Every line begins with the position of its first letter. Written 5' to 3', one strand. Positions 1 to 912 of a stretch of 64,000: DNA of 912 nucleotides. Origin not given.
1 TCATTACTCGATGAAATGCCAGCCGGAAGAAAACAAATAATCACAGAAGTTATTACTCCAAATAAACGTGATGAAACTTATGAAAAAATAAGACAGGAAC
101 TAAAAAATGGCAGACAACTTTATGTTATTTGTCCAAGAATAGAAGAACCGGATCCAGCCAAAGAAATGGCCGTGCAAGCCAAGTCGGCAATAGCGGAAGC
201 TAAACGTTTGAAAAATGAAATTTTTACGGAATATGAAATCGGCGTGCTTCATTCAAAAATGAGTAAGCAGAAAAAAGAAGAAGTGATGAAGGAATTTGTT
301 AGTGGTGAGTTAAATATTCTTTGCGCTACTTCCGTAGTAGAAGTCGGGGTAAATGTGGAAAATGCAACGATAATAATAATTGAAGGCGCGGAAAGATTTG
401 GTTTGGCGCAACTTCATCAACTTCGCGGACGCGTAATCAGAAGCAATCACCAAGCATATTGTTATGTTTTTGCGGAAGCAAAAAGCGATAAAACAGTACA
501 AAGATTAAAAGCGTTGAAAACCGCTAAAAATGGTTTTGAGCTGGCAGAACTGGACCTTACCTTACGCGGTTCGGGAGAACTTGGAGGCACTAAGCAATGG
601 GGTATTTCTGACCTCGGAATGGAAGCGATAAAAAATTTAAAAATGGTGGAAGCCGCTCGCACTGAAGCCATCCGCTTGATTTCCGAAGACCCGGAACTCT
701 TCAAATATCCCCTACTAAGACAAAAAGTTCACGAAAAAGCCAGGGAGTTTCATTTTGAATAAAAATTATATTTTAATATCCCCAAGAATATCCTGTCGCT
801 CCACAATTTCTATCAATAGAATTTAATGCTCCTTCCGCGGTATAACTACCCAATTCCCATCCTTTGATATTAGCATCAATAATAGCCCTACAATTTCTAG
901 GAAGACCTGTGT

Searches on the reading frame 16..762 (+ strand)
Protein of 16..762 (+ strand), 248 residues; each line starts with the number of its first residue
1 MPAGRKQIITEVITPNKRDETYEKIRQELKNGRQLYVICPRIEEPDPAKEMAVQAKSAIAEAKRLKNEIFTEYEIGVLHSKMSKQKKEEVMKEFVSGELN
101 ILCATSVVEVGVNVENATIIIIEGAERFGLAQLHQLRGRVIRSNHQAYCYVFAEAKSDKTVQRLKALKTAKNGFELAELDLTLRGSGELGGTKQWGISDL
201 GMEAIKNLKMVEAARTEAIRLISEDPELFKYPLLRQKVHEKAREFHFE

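Call 37: search_protein_families(library=ncbifam, proteins=[window:16-762:+], max_evalue=0.001)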
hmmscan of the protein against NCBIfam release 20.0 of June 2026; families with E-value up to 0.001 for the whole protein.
window:16-762:+ (248 aa): 23 families
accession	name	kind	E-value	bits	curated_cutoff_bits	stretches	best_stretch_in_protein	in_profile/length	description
NF008168.0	PRK10917.2-2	equivalog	1.5e-87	294.7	718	1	1-241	545-784/795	ATP-dependent DNA helicase RecG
NF008165.0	PRK10917.1-3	equivalog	1.1e-83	281.9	711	1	1-242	443-682/692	ATP-dependent DNA helicase RecG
NF008170.0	PRK10917.2-4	equivalog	1e-78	265.1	975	1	1-244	579-818/826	ATP-dependent DNA helicase RecG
TIGR00643.1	recG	equivalog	1.6e-72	245.2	659.4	1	1-217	417-628/629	ATP-dependent DNA helicase RecG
NF008164.0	PRK10917.1-2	equivalog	7.7e-62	209.5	785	1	2-228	456-677/704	ATP-dependent DNA helicase RecG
NF008166.0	PRK10917.1-4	equivalog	1.8e-60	204.8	864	1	1-235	464-694/705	ATP-dependent DNA helicase RecG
NF008167.0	PRK10917.2-1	equivalog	4.1e-60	203.7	995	1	1-240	477-731/744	ATP-dependent DNA helicase RecG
NF008163.0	PRK10917.1-1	equivalog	3.5e-59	200.8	796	1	1-239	451-684/692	ATP-dependent DNA helicase RecG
TIGR00580.2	mfd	equivalog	3.1e-44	151.6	800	1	2-204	613-807/907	transcription-repair coupling factor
NF008169.0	PRK10917.2-3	equivalog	1.9e-38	132.4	555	1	5-216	403-601/610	ATP-dependent DNA helicase RecG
NF007966.0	PRK10689.1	equivalog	2.1e-30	105.2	1329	1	59-197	822-966/1148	transcription-repair coupling factor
TIGR01587.1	cas3_core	equivalog_domain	9.3e-09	34.9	102.45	1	57-162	234-342/358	CRISPR-associated helicase Cas3'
NF053631.1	RNA_helic_CshA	equivalog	5.1e-06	25.6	646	1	70-121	259-310/434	degradosome RNA helicase CshA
TIGR00614.1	recQ_fam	subfamily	6.8e-06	25.1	219.8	1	75-167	253-344/470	RecQ family ATP-dependent DNA helicase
TIGR04121.1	DEXH_lig_assoc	equivalog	1.7e-05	22.7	850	1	72-146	276-346/804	ligase-associated DNA damage response DEXH box helicase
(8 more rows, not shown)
